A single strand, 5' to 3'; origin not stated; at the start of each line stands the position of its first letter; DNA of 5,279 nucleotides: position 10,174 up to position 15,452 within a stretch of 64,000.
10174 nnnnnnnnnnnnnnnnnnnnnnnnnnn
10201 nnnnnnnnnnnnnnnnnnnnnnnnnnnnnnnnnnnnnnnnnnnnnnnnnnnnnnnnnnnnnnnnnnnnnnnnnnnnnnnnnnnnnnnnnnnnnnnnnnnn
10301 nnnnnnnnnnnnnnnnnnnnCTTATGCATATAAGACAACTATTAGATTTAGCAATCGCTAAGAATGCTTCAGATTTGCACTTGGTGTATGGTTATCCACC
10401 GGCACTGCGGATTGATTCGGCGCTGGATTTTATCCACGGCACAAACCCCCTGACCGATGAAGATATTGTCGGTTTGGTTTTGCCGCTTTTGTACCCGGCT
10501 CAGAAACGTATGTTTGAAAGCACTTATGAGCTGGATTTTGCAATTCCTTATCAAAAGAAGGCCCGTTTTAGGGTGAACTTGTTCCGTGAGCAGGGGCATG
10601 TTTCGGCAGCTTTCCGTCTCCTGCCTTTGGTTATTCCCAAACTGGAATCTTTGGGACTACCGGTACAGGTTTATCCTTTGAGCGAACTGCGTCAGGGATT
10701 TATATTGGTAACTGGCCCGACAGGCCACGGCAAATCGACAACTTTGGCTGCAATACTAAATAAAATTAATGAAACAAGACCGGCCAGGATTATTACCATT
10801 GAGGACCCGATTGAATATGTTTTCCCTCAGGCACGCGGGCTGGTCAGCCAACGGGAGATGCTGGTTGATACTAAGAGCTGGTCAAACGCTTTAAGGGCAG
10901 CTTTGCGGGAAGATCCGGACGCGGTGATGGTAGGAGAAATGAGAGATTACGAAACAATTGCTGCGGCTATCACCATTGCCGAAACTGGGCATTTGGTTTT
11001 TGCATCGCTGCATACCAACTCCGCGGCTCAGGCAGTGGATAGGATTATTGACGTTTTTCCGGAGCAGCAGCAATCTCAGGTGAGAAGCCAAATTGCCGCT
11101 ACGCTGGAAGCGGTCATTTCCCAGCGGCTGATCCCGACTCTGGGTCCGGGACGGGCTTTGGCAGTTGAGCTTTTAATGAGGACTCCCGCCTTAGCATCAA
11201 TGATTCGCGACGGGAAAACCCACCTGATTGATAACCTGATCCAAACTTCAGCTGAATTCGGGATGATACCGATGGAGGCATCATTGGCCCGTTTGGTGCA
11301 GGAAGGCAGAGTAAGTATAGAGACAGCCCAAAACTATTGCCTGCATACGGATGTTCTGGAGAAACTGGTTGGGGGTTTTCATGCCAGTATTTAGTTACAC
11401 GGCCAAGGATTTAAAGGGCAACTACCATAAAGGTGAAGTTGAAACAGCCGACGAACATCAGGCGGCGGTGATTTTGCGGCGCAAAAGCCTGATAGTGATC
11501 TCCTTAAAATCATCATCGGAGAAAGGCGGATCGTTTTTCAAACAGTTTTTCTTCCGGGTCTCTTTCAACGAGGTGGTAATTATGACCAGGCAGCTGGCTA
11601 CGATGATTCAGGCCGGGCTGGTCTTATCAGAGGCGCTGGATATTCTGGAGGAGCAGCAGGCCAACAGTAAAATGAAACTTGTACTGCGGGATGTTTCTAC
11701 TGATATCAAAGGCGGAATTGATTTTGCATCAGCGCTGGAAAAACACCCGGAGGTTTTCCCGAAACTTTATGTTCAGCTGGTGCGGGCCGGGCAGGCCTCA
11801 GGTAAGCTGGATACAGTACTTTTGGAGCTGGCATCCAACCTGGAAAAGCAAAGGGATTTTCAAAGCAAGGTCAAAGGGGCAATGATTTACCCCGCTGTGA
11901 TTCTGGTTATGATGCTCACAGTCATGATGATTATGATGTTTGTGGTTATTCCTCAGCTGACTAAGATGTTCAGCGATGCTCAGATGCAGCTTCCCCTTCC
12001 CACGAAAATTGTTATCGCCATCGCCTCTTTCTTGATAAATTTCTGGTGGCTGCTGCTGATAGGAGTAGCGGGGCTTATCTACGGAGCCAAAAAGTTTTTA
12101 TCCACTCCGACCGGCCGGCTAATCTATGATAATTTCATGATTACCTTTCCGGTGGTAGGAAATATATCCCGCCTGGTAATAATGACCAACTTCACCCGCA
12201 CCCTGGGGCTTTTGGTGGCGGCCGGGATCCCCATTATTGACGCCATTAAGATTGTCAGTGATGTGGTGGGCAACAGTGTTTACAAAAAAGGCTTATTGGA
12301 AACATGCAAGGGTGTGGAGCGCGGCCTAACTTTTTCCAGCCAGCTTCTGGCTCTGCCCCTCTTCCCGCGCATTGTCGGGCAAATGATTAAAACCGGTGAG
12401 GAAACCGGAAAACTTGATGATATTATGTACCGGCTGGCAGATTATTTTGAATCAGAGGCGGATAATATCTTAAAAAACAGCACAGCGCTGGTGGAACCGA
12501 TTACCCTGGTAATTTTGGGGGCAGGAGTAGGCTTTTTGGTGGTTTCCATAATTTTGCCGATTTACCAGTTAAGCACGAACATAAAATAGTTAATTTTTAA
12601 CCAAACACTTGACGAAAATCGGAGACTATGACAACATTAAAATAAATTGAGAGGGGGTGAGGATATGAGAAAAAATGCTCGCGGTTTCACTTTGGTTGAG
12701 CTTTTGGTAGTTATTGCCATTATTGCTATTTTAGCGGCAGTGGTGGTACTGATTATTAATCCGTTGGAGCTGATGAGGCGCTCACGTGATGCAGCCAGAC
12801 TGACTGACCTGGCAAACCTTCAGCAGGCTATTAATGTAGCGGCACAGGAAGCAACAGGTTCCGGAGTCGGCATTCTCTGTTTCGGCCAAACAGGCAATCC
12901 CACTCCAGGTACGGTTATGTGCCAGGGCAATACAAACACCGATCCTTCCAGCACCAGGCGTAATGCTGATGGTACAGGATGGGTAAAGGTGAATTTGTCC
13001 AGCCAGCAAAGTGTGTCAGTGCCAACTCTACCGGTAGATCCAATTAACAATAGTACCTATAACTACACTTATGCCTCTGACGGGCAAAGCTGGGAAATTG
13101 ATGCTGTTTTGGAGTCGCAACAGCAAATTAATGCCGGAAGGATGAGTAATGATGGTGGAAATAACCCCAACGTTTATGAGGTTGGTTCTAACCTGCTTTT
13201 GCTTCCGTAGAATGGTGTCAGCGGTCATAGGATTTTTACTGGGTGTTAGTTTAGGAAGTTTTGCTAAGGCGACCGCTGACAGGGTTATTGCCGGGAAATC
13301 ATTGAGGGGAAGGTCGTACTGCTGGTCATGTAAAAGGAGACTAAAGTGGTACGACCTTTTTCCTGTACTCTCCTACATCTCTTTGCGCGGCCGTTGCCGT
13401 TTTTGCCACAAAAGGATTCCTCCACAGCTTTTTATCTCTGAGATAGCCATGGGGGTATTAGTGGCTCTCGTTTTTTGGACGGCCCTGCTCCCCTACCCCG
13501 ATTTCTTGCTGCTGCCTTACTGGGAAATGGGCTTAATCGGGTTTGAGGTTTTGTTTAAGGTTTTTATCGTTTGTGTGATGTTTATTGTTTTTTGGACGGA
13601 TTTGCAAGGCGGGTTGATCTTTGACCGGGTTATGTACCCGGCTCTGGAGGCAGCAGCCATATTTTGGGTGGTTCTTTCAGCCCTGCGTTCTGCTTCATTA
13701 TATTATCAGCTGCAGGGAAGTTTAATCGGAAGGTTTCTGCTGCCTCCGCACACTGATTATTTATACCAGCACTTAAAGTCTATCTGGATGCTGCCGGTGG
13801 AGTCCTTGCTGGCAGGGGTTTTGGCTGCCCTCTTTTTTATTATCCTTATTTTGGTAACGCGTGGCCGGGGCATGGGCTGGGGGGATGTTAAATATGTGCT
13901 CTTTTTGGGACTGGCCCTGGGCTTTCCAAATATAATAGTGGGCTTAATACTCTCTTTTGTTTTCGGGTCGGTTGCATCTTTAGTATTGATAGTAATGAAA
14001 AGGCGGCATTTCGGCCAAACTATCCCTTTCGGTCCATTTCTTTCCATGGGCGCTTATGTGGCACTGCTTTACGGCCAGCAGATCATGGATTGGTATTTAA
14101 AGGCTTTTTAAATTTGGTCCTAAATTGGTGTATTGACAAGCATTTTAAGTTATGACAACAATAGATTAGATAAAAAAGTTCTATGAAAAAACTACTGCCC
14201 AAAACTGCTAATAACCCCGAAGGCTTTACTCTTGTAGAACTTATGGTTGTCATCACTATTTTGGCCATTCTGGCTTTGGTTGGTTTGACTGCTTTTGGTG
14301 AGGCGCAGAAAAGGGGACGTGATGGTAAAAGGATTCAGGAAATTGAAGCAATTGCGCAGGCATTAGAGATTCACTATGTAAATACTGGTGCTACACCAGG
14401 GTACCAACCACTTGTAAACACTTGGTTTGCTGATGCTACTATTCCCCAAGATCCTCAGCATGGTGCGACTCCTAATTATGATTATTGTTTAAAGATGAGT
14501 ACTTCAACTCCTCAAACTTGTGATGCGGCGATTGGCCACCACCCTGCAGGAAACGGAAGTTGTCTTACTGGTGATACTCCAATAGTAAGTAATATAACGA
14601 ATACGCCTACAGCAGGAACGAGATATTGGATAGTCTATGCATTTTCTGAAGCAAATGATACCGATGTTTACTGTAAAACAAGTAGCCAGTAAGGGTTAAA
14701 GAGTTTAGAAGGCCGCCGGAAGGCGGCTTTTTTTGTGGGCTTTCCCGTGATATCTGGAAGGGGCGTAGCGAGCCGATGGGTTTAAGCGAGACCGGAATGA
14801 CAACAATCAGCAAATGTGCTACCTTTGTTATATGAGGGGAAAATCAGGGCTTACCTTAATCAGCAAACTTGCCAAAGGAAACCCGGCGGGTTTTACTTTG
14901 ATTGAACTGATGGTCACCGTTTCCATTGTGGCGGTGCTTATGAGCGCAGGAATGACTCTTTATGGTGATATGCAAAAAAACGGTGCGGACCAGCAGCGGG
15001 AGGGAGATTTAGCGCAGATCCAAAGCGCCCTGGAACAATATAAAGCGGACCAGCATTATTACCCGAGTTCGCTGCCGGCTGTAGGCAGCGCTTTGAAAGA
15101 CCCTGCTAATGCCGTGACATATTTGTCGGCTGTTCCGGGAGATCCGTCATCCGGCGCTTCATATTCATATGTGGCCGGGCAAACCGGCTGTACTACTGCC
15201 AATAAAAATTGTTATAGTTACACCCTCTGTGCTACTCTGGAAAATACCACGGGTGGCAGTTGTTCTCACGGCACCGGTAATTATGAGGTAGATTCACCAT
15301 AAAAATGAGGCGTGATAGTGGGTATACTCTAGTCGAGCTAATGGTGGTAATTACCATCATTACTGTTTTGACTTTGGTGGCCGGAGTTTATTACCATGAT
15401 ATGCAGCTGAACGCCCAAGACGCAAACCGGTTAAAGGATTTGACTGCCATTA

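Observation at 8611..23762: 15-kb type IV pilus super-locus: pilB-pilT-pilC, major pilin, pilD, about ten minor prepilin genes, giant 602-aa PilX-N/beta-helix protein, pilM-pilN-pilO, and no secretin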

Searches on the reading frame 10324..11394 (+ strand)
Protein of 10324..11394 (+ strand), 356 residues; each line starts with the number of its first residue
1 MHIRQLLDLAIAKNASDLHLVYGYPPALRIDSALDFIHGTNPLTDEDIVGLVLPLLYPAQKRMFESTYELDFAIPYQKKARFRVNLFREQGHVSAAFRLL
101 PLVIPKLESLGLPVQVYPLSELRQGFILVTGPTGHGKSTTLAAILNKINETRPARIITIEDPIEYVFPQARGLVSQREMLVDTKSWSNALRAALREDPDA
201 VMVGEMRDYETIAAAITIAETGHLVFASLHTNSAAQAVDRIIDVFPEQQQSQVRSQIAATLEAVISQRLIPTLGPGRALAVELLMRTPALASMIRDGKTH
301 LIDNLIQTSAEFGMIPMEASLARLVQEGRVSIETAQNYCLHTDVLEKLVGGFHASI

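Call 4: search_protein_families(library=pfam, proteins=[window:10324-11394:+], max_evalue=0.01)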
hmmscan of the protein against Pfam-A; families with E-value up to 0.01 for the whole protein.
window:10324-11394:+ (356 aa): 9 families
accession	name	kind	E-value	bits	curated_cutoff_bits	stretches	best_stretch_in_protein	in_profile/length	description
PF00437.27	T2SSE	-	2.1e-45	155.4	24.9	1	122-275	140-283/370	Type II/IV secretion system protein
PF13401.12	AAA_22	-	3.3e-05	24.6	27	1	123-160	4-40/130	AAA domain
PF13191.12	AAA_16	-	7.7e-05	23.7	32.6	1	123-222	23-131/167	AAA ATPase domain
PF25199.1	nSTAND_NTPase5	-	0.0011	19.2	34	1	119-165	36-82/145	Novel STAND NTPase 5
PF01935.23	DUF87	-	0.0031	18.1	23.2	1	127-166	26-65/220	Helicase HerA, central domain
PF13555.12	AAA_29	-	0.0041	17.3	27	0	124-145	22-43/61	P-loop containing region of AAA domain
PF23311.1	DUF7084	-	0.0054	17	27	0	321-337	15-31/48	Domain of unknown function (DUF7084)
PF00009.33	GTP_EFTU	-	0.006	16.6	26.5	0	127-153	6-32/188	Elongation factor Tu GTP binding domain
PF13476.12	AAA_23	-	0.0067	17.5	27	0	121-144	16-39/201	AAA domain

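Call 34: search_protein_families(library=ncbifam, proteins=[window:10324-11394:+], max_evalue=1)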
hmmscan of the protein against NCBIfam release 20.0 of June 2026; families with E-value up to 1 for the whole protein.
window:10324-11394:+ (356 aa): 28 families (the best 25 are shown)
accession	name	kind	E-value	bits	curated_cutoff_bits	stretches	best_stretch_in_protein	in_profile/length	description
TIGR01420.1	pilT_fam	subfamily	6.7e-125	416.8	319.1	1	3-338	2-337/343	PilT/PilU family type 4a pilus ATPase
TIGR02533.1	type_II_gspE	equivalog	7.8e-41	140.3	630.25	1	123-275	242-384/486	type II secretion system ATPase GspE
TIGR02525.1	plasmid_TraJ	equivalog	2.1e-40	138.9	368.3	1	79-289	99-317/372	plasmid transfer ATPase TraJ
NF007755.0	PRK10436.1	equivalog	3.1e-38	131.6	617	1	3-275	89-360/465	type II secretion system protein GspE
TIGR02538.1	type_IV_pilB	equivalog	2.1e-36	125.7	675.65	1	124-270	316-452/564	type IV-A pilus assembly ATPase PilB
TIGR02524.1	dot_icm_DotB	equivalog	6.2e-35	121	463.3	1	78-288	84-303/358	Dot/Icm type IV secretion system ATPase DotB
NF041000.1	ATPase_ComGA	equivalog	6.4e-35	120.4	300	1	118-272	122-267/267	competence type IV pilus ATPase ComGA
NF053534.1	T4PilAsmATPsTfpB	equivalog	1.3e-33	116.2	850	1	119-275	331-477/584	type IV pilus assembly ATPase TfpB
TIGR02782.1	TrbB_P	equivalog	1.7e-17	63.7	304.55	1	127-266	139-277/303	P-type conjugative transfer ATPase TrbB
TIGR02788.1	VirB11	equivalog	1.5e-15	57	249.95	1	126-264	146-287/308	P-type DNA transfer ATPase VirB11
NF058587.1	archaellum_moto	equivalog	2.5e-14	52.9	550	1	127-241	278-393/527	archaellum flagellar ATPase motor FlaI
TIGR03819.1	heli_sec_ATPase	hypoth_equivalog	1.2e-12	47.7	373.15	1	127-266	181-324/340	TadA family conjugal transfer-associated ATPase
NF010407.0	PRK13833.1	subfamily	1.1e-11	44.8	499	1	127-266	147-284/323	conjugal transfer protein TrbB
NF010469.0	PRK13894.1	subfamily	2.3e-11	43.6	508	1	127-250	152-273/320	conjugal transfer ATPase TrbB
NF010425.0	PRK13851.1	equivalog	2.3e-11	43.2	461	1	127-244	165-283/344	type IV secretion system protein VirB11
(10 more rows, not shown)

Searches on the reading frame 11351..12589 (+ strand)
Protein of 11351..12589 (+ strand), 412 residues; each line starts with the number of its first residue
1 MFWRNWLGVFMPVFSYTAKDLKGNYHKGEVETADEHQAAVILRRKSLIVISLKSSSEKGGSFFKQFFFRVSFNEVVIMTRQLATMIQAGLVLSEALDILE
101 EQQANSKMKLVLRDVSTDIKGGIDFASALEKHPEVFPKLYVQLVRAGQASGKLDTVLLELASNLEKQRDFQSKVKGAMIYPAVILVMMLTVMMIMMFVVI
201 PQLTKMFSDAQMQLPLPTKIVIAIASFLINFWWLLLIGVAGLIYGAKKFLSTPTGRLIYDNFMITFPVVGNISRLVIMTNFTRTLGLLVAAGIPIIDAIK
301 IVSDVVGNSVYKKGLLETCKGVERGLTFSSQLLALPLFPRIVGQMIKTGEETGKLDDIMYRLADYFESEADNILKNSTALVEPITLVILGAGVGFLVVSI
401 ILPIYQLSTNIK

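Call 4: search_protein_families(library=pfam, proteins=[window:11351-12589:+], max_evalue=0.01)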
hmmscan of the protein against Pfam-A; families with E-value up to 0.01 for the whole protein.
window:11351-12589:+ (412 aa): 1 family
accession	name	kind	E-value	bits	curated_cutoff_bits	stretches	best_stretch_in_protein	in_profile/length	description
PF00482.28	T2SSF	-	4.3e-62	208.1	25.2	2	79-201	2-125/125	Type II secretion system (T2SS), protein F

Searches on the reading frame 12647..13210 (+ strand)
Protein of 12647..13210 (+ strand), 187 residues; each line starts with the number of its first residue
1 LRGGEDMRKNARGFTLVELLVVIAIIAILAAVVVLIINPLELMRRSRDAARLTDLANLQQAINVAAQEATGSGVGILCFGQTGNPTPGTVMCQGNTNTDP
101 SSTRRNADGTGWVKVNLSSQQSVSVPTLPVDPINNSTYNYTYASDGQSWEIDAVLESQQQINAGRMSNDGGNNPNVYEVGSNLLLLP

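Call 4: search_protein_families(library=pfam, proteins=[window:12647-13210:+], max_evalue=0.01)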
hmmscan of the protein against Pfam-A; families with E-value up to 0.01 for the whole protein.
window:12647-13210:+ (187 aa): 1 family
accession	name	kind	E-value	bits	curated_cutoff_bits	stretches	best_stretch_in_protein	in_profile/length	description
PF07963.17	N_methyl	-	3.7e-10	39.4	21.2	1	8-33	1-26/27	Prokaryotic N-terminal methylation motif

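Call 11: search_protein_families(library=ncbifam, proteins=[window:12647-13210:+], max_evalue=1)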
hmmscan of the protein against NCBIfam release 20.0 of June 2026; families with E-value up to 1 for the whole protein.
window:12647-13210:+ (187 aa): 17 families
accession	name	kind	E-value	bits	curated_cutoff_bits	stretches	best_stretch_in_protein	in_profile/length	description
TIGR01708.2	typeII_sec_gspH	equivalog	5.8e-09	36.2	80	1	12-73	2-62/169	type II secretion system minor pseudopilin GspH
TIGR02532.1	IV_pilin_GFxxxE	domain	6.2e-08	32.2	16.3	1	12-33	2-23/24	prepilin-type N-terminal cleavage/methylation domain-containing protein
NF041775.1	typeIV_PilA_Myxo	equivalog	3.8e-07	30.3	400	1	10-61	9-58/214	type IV pilin protein PilA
TIGR02596.1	TIGR02596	subfamily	1e-06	29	70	1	14-70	1-56/196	Verru_Chthon cassette protein D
TIGR01710.1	typeII_sec_gspG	equivalog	2.9e-06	27.4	88.85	1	12-64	1-51/134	type II secretion system major pseudopilin GspG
NF007862.0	PRK10574.1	equivalog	3.5e-06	27.2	138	1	9-34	2-27/145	prepilin peptidase-dependent pilin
NF041013.1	T4P_ComGE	equivalog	0.00014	21.9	49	1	9-38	1-30/83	competence type IV pilus minor pilin ComGE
NF040999.1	pilin_ComGC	equivalog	0.00024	21.2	75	1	12-34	2-24/84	competence type IV pilus major pilin ComGC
NF040982.1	ComGD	equivalog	0.00027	21.4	70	1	12-69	2-60/139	competence type IV pilus minor pilin ComGD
NF007800.0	PRK10506.1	equivalog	0.00034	20.5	158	1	7-32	4-29/163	prepilin peptidase-dependent protein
TIGR01711.1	gspJ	equivalog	0.00061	19.6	64.85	1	12-64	1-52/192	type II secretion system minor pseudopilin GspJ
TIGR02599.1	TIGR02599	subfamily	0.0012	18.1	256.5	1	13-41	1-29/361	Verru_Chthon cassette protein C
NF041002.1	pilin_ComGF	equivalog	0.0029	17.8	80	1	12-44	2-34/139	competence type IV pilus minor pilin ComGF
TIGR01707.1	gspI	equivalog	0.003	18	44.35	1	13-35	1-23/101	type II secretion system minor pseudopilin GspI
NF038304.1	EPS_HpsC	equivalog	0.0033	17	200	1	7-67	16-75/318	hormogonium polysaccharide secretion pseudopilin HpsC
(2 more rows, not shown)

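Call 75: search_solved_structures(query=window:12665-13210:+, max_evalue=1)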
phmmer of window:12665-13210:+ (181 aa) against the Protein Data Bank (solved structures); distinct sequences matched with E-value up to 1: 24.
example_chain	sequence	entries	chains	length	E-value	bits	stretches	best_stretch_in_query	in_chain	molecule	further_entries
7tgg_A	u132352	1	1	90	1.2e-06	31.2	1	3-59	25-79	Geopilin domain 1 protein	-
6xxd_A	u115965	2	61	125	4e-06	29.6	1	8-87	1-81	PilA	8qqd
9laa_A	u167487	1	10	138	1.1e-05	28.1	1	1-76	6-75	Type IV pilin protein PilA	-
9egp_A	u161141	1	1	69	2.8e-05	26.8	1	3-52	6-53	Geopilin domain 1 protein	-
2m7g_A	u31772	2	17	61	0.00014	24.5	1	8-59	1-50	Geopilin domain 1 protein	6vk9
3sok_A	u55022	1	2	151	0.0013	21.3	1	8-109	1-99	Fimbrial protein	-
8tj2_C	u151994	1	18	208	0.0091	18.6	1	8-53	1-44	Type IV major pilin protein PilA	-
1oqw_A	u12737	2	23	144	0.0096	18.5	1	8-64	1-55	Fimbrial protein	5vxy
2jd9_A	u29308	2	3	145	0.012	18.2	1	95-146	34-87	YECBM32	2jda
8pfb_G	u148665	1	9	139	0.014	18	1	8-57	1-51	Type IV pilin PilE1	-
8tum_e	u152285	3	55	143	0.03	16.9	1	8-69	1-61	Type IV major pilin protein PilA | Pilin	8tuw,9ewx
6gv9_A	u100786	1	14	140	0.037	16.6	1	8-84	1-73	Prepilin peptidase-dependent protein D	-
9lab_B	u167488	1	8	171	0.1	15.2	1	3-28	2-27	MSHA major pilin subunit MshA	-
5g23_A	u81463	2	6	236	0.11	15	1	6-106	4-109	TYPE-IV LIKE PILIN TTHA1219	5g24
9xnh_I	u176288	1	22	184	0.14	14.7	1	9-73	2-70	pilus-like-gamma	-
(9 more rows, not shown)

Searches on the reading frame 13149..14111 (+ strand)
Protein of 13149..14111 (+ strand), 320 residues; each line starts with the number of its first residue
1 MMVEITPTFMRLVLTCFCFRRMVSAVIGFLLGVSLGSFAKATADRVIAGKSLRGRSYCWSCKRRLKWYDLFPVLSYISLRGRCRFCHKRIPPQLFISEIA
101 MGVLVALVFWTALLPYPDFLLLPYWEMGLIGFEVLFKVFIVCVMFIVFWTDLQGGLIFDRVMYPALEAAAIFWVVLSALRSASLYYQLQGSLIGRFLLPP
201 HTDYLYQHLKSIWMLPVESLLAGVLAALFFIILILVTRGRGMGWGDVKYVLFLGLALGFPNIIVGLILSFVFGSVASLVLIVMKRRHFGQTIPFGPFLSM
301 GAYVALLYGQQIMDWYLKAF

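Call 4: search_protein_families(library=pfam, proteins=[window:13149-14111:+], max_evalue=0.01)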
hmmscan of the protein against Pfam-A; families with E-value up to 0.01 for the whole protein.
window:13149-14111:+ (320 aa): 2 families
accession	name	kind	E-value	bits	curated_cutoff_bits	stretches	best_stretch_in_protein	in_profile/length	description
PF06750.18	A24_N_bact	-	1.8e-22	79.7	23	1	30-111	1-83/84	Bacterial Peptidase A24 N-terminal domain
PF01478.23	Peptidase_A24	-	3e-07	31.3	26.5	1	139-276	2-102/104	Type IV leader peptidase family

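Call 34: search_protein_families(library=ncbifam, proteins=[window:13212-14111:+], max_evalue=1)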
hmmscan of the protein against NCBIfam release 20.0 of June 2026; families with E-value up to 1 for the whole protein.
window:13212-14111:+ (299 aa): 0 families

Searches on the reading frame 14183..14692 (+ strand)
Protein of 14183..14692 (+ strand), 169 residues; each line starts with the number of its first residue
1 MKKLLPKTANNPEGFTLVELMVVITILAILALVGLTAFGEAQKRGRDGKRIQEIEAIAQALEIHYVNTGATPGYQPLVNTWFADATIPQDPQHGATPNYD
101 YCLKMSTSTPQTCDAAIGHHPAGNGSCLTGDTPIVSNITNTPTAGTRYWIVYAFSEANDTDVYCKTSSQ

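Call 4: search_protein_families(library=pfam, proteins=[window:14183-14692:+], max_evalue=0.01)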
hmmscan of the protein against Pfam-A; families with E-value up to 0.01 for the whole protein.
window:14183-14692:+ (169 aa): 1 family
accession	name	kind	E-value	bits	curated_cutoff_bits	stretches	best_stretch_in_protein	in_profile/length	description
PF07963.17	N_methyl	-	2.4e-08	33.6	21.2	1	13-33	5-25/27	Prokaryotic N-terminal methylation motif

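Call 11: search_protein_families(library=ncbifam, proteins=[window:14183-14692:+], max_evalue=1)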
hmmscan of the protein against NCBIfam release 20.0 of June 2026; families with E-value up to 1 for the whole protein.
window:14183-14692:+ (169 aa): 16 families
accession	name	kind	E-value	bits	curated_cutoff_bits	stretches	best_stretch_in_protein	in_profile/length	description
TIGR01710.1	typeII_sec_gspG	equivalog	1.2e-07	31.9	88.85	1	14-80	2-68/134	type II secretion system major pseudopilin GspG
TIGR02532.1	IV_pilin_GFxxxE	domain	3.4e-07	29.8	16.3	1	14-35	3-24/24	prepilin-type N-terminal cleavage/methylation domain-containing protein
NF007862.0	PRK10574.1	equivalog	7.7e-07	29.3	138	1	12-67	4-59/145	prepilin peptidase-dependent pilin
NF007800.0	PRK10506.1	equivalog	9.9e-07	28.7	158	1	9-53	5-49/163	prepilin peptidase-dependent protein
NF041775.1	typeIV_PilA_Myxo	equivalog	2.5e-05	24.4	400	1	13-62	11-60/214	type IV pilin protein PilA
TIGR01708.2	typeII_sec_gspH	equivalog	4.3e-05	23.6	80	1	13-45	2-34/169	type II secretion system minor pseudopilin GspH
NF040999.1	pilin_ComGC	equivalog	0.00048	20.3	75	1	13-34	2-23/84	competence type IV pilus major pilin ComGC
NF041013.1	T4P_ComGE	equivalog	0.00068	19.7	49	1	13-59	4-50/83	competence type IV pilus minor pilin ComGE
TIGR02599.1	TIGR02599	subfamily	0.0022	17.3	256.5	1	14-44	1-31/361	Verru_Chthon cassette protein C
TIGR02596.1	TIGR02596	subfamily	0.0033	17.5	70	1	15-50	1-39/196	Verru_Chthon cassette protein D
TIGR01711.1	gspJ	equivalog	0.014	15.2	64.85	1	14-42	2-30/192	type II secretion system minor pseudopilin GspJ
TIGR01707.1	gspI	equivalog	0.029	14.9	44.35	1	14-42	1-29/101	type II secretion system minor pseudopilin GspI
NF040982.1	ComGD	equivalog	0.039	14.4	70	1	13-44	2-33/139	competence type IV pilus minor pilin ComGD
NF038304.1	EPS_HpsC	equivalog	0.047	13.2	200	1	7-38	15-45/318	hormogonium polysaccharide secretion pseudopilin HpsC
NF041002.1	pilin_ComGF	equivalog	0.073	13.3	80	1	13-62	2-53/139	competence type IV pilus minor pilin ComGF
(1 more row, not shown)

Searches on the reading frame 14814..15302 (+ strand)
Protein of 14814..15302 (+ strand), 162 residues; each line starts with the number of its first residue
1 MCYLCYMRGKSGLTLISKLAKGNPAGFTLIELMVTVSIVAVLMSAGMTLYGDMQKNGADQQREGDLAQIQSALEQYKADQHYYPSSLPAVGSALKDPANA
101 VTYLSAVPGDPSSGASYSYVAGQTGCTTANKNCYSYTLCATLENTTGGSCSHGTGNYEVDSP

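Call 4: search_protein_families(library=pfam, proteins=[window:14814-15302:+], max_evalue=0.01)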
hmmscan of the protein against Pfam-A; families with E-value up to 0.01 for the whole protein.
window:14814-15302:+ (162 aa): 2 families
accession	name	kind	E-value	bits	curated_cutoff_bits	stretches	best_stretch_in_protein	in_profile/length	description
PF07963.17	N_methyl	-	3e-08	33.3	21.2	1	25-45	5-25/27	Prokaryotic N-terminal methylation motif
PF08334.16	T2SSG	-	9.8e-05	22.8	21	1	55-122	7-80/108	Type II secretion system (T2SS), protein G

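Call 11: search_protein_families(library=ncbifam, proteins=[window:14814-15302:+], max_evalue=1)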
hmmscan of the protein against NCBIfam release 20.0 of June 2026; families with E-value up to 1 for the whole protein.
window:14814-15302:+ (162 aa): 16 families
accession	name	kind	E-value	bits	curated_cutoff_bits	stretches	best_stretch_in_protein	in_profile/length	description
TIGR01710.1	typeII_sec_gspG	equivalog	2.7e-10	40.4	88.85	1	26-121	2-103/134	type II secretion system major pseudopilin GspG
TIGR02532.1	IV_pilin_GFxxxE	domain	5.3e-07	29.2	16.3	1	25-46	2-23/24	prepilin-type N-terminal cleavage/methylation domain-containing protein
TIGR01708.2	typeII_sec_gspH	equivalog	2.8e-06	27.5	80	1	25-75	2-53/169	type II secretion system minor pseudopilin GspH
NF007800.0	PRK10506.1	equivalog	4.2e-05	23.4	158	1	24-80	8-61/163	prepilin peptidase-dependent protein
NF007862.0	PRK10574.1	equivalog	4.7e-05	23.5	138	1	25-53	5-33/145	prepilin peptidase-dependent pilin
NF041013.1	T4P_ComGE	equivalog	6e-05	23.1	49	1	26-84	5-64/83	competence type IV pilus minor pilin ComGE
TIGR01711.1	gspJ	equivalog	0.00021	21.1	64.85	1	25-79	1-56/192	type II secretion system minor pseudopilin GspJ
TIGR02599.1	TIGR02599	subfamily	0.00031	20.1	256.5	1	26-57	1-32/361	Verru_Chthon cassette protein C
NF041775.1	typeIV_PilA_Myxo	equivalog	0.00089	19.3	400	1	25-115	11-101/214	type IV pilin protein PilA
TIGR01707.1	gspI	equivalog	0.0015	19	44.35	1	26-69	1-43/101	type II secretion system minor pseudopilin GspI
NF040999.1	pilin_ComGC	equivalog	0.0034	17.5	75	1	25-67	2-41/84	competence type IV pilus major pilin ComGC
NF007848.0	PRK10557.1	equivalog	0.0035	16.7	120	1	22-68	8-54/192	prepilin peptidase-dependent protein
NF040982.1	ComGD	equivalog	0.012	16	70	1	25-53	2-29/139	competence type IV pilus minor pilin ComGD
TIGR02596.1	TIGR02596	subfamily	0.024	14.7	70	1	27-48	1-23/196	Verru_Chthon cassette protein D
NF038303.1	EPS_HpsB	equivalog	0.036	14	150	1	25-45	3-23/211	hormogonium polysaccharide secretion pseudopilin HpsB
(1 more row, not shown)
